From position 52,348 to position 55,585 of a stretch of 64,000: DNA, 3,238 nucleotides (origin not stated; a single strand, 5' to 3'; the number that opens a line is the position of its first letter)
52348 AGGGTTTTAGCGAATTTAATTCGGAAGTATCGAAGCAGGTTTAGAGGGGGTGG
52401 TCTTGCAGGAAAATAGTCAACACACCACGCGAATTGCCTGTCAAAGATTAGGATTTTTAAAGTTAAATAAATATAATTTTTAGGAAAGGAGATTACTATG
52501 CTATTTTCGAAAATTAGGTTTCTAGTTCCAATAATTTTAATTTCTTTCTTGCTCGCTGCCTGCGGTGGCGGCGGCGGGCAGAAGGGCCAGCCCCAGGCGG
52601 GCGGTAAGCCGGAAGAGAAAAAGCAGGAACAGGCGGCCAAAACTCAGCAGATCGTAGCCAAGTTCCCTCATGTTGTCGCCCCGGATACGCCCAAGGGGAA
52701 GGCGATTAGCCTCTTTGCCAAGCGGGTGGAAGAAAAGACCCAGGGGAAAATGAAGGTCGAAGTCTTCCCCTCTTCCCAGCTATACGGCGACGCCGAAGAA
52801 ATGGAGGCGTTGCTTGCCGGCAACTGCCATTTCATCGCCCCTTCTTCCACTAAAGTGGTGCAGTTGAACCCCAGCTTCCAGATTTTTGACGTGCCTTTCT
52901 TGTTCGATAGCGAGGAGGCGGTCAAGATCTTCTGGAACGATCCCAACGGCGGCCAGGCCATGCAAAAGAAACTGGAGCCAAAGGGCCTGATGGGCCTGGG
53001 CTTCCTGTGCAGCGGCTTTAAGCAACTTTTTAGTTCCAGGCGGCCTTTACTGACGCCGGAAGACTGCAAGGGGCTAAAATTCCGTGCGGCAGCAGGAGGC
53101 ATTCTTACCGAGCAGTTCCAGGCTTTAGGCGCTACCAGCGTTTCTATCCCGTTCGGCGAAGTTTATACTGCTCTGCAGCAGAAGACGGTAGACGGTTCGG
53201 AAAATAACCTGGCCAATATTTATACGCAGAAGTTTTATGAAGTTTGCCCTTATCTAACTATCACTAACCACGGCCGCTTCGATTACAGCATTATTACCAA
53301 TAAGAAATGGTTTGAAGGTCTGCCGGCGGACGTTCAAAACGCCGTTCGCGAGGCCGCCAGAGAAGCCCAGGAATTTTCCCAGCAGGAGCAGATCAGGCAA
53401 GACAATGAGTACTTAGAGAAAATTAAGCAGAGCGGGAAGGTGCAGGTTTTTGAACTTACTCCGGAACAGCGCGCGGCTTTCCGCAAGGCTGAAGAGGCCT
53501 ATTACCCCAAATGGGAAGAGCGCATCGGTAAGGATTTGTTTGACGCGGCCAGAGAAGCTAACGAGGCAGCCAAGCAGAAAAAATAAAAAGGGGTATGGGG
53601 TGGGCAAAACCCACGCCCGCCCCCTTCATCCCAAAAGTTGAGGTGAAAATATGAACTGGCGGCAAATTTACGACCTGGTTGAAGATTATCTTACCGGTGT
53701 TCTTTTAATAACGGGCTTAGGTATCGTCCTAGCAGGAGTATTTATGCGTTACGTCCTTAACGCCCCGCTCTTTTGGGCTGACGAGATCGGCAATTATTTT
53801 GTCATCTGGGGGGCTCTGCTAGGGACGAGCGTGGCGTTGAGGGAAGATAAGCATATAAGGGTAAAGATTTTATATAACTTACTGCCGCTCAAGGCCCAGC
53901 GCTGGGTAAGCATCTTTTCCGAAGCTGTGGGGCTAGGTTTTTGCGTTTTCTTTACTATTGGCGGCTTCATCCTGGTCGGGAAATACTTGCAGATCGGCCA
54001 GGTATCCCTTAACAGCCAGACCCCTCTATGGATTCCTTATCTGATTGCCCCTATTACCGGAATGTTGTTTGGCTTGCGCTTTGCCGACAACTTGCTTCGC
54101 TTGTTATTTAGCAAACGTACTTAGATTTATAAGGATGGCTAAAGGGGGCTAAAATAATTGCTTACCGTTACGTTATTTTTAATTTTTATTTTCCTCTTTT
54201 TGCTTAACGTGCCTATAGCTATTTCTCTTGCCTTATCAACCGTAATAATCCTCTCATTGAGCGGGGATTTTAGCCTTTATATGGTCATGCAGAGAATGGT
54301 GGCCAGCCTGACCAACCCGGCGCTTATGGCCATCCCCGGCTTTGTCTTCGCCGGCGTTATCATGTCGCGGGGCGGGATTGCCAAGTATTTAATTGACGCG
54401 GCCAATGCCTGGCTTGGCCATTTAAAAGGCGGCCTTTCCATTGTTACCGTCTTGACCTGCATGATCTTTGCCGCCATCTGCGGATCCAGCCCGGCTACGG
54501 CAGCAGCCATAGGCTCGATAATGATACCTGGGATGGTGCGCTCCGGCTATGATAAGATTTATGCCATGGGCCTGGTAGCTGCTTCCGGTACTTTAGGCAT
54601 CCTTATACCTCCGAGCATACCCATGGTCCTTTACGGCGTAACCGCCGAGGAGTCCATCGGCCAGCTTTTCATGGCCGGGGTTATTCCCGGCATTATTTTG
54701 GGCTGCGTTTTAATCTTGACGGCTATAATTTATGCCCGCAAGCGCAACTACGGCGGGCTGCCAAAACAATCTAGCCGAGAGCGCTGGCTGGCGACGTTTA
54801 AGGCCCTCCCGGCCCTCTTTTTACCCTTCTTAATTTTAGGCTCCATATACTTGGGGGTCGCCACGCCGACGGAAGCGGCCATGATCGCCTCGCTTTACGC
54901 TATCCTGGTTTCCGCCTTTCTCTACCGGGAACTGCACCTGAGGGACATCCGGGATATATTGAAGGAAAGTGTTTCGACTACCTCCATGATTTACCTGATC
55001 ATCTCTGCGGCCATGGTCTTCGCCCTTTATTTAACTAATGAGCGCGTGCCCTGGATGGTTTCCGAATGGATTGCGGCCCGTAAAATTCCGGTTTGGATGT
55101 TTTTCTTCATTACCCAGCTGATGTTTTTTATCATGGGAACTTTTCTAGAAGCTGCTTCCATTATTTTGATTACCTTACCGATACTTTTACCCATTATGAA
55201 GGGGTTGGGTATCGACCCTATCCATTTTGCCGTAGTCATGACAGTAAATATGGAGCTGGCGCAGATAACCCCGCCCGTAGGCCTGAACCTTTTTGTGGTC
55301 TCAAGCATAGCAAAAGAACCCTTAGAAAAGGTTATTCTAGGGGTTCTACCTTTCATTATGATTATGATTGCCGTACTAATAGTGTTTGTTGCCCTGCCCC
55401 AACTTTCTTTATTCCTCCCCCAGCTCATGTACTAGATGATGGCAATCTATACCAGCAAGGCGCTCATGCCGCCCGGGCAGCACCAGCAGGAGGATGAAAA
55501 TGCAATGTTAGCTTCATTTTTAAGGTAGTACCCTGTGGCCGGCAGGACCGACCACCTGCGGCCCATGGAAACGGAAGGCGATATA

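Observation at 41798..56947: Sigma-54-controlled 13-kb cluster encoding a closed dicarboxylate-to-acyl-CoA-cleavage route plus TRAP uptake and a PrpD-family enzyme: candidate uncharacterised pathway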

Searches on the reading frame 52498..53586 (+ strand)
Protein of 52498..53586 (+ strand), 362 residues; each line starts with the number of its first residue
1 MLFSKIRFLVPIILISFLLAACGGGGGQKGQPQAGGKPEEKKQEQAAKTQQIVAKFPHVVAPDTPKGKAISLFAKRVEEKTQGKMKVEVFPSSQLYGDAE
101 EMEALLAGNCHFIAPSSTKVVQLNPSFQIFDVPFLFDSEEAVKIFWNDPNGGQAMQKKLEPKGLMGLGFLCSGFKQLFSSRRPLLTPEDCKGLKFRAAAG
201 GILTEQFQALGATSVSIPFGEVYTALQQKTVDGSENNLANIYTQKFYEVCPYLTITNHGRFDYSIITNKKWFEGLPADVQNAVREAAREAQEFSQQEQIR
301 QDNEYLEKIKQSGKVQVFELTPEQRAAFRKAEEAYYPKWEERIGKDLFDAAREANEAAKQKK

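Call 4: search_protein_families(library=pfam, proteins=[window:52498-53586:+])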
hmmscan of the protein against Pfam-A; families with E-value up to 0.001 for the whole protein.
window:52498-53586:+ (362 aa): 1 family
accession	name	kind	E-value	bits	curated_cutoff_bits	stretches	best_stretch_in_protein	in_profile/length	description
PF03480.18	DctP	-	6.6e-95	318.1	23.4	1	57-340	2-284/286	Bacterial extracellular solute-binding protein, family 7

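Call 6: search_protein_families(library=ncbifam, proteins=[window:52498-53586:+], max_evalue=0.00001)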
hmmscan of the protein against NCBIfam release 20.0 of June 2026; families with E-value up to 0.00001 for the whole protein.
window:52498-53586:+ (362 aa): 2 families
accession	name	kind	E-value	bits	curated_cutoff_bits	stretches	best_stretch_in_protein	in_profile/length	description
TIGR00787.1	dctP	subfamily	1.8e-82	276.6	175.05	1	56-312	1-256/257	DctP family TRAP transporter solute-binding subunit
NF037995.1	TRAP_S1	subfamily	7.3e-59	199.3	50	1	55-328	1-271/271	TRAP transporter substrate-binding protein DctP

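Call 39: search_solved_structures(query=window:52498-53586:+, max_evalue=1e-20)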
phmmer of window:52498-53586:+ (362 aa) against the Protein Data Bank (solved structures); distinct sequences matched with E-value up to 1e-20: 74 (the best 60 are shown).
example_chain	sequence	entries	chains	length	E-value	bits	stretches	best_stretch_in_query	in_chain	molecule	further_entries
4o94_A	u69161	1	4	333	6.7e-83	282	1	49-357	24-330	TRAP dicarboxylate transporter DctP subunit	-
4ovs_A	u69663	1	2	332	1.7e-80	274.1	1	52-349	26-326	TRAP dicarboxylate transporter, DctP subunit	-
9dsy_A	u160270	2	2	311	3.9e-79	269.6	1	51-357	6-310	C4-dicarboxylate-binding periplasmic protein DctP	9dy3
9dtl_A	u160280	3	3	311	6.2e-75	255.8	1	49-355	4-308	C4-dicarboxylate-binding periplasmic protein | C4-dicarboxylate-binding protein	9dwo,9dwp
9ht3_A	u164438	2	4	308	1.1e-74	255.1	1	50-355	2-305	Probable C4-dicarboxylate-binding periplasmic protein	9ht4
4o7m_A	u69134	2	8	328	1.7e-73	251.1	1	54-356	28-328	TRAP dicarboxylate transporter, DctP subunit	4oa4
4mx6_A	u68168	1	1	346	2.3e-72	247.4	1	52-357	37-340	TRAP-type C4-dicarboxylate:H+ symport system substrate-binding component DctP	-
4nf0_A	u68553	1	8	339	2.1e-60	208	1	50-356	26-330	Probable c4-dicarboxylate-binding protein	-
7bbr_A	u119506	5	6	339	1.2e-57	199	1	53-356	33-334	Putative TRAP transporter solute receptor DctP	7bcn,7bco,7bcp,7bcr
4p47_A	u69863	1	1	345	3.4e-47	164.6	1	54-349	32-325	TRAP dicarboxylate transporter, DctP subunit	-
4nn3_A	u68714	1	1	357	1e-43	153.2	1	50-339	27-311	TRAP dicarboxylate transporter, DctP subunit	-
4mmp_A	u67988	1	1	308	7.1e-39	137.2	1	55-345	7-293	Sialic Acid Binding Protein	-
4p9k_A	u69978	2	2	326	2.4e-38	135.5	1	59-352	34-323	TRAP dicarboxylate transporter, DctP subunit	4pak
4x8r_A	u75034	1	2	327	2e-36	129.2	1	65-330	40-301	TRAP dicarboxylate transporter, DctP subunit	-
9bh3_A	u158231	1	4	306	2.6e-36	128.8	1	64-344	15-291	DctP family TRAP transporter solute-binding subunit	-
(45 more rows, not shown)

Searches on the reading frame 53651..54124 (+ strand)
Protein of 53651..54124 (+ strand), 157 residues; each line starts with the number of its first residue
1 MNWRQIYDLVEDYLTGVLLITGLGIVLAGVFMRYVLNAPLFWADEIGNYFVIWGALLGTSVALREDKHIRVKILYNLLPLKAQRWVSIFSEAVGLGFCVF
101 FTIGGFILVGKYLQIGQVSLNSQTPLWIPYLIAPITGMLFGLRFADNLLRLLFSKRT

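Call 4: search_protein_families(library=pfam, proteins=[window:53651-54124:+])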
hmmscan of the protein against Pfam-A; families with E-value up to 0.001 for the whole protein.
window:53651-54124:+ (157 aa): 1 family
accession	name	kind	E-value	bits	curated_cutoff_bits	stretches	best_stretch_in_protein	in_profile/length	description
PF04290.18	DctQ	-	4e-34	117.8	28.3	1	24-152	3-130/132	Tripartite ATP-independent periplasmic transporters, DctQ component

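Call 6: search_protein_families(library=ncbifam, proteins=[window:53651-54124:+], max_evalue=0.00001)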
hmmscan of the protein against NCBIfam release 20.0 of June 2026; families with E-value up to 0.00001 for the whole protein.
window:53651-54124:+ (157 aa): 1 family
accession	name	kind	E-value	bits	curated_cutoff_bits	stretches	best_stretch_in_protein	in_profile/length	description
NF007374.1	PRK09877.1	equivalog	2.1e-07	31.4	260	1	19-105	13-99/157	2,3-diketo-L-gulonate TRAP transporter small permease YiaM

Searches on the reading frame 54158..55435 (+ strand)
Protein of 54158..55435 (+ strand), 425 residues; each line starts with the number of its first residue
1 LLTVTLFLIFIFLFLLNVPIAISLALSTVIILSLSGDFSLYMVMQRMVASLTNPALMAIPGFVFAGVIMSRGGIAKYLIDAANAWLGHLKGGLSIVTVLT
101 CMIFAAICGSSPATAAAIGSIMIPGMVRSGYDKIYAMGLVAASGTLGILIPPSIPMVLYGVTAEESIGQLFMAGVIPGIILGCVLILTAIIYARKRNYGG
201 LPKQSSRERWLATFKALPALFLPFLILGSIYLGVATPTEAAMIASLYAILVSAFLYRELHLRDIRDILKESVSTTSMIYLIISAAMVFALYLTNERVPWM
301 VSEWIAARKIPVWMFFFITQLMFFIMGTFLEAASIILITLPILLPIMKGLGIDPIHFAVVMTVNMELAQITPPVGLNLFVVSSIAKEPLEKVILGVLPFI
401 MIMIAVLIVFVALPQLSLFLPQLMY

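Call 4: search_protein_families(library=pfam, proteins=[window:54158-55435:+])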
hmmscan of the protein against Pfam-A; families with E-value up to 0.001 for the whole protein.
window:54158-55435:+ (425 aa): 3 families
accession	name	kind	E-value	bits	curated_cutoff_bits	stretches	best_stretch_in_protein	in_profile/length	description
PF06808.19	DctM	-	2.2e-117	392.8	23.8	1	7-416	1-413/413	Tripartite ATP-independent periplasmic transporter, DctM component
PF03600.22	CitMHS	-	2.4e-05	24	31.9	1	13-250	3-228/336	Citrate transporter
PF03606.21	DcuC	-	0.00023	20.2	23.1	1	57-196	83-220/461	C4-dicarboxylate anaerobic carrier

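Call 6: search_protein_families(library=ncbifam, proteins=[window:54158-55435:+], max_evalue=0.00001)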
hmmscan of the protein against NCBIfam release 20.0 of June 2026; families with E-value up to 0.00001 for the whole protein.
window:54158-55435:+ (425 aa): 3 families
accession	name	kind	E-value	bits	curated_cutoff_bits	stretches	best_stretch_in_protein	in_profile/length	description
TIGR00786.1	dctM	subfamily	1.9e-128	428.7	268.45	1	18-421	2-405/405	TRAP transporter large permease subunit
NF011634.1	PRK15060.1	equivalog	9.4e-77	258.8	800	1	14-417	14-417/425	2,3-diketo-L-gulonate TRAP transporter large permease YiaN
TIGR02123.1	TRAP_fused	subfamily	7.4e-22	77.8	320.65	1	40-418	152-536/615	TRAP transporter fused permease subunit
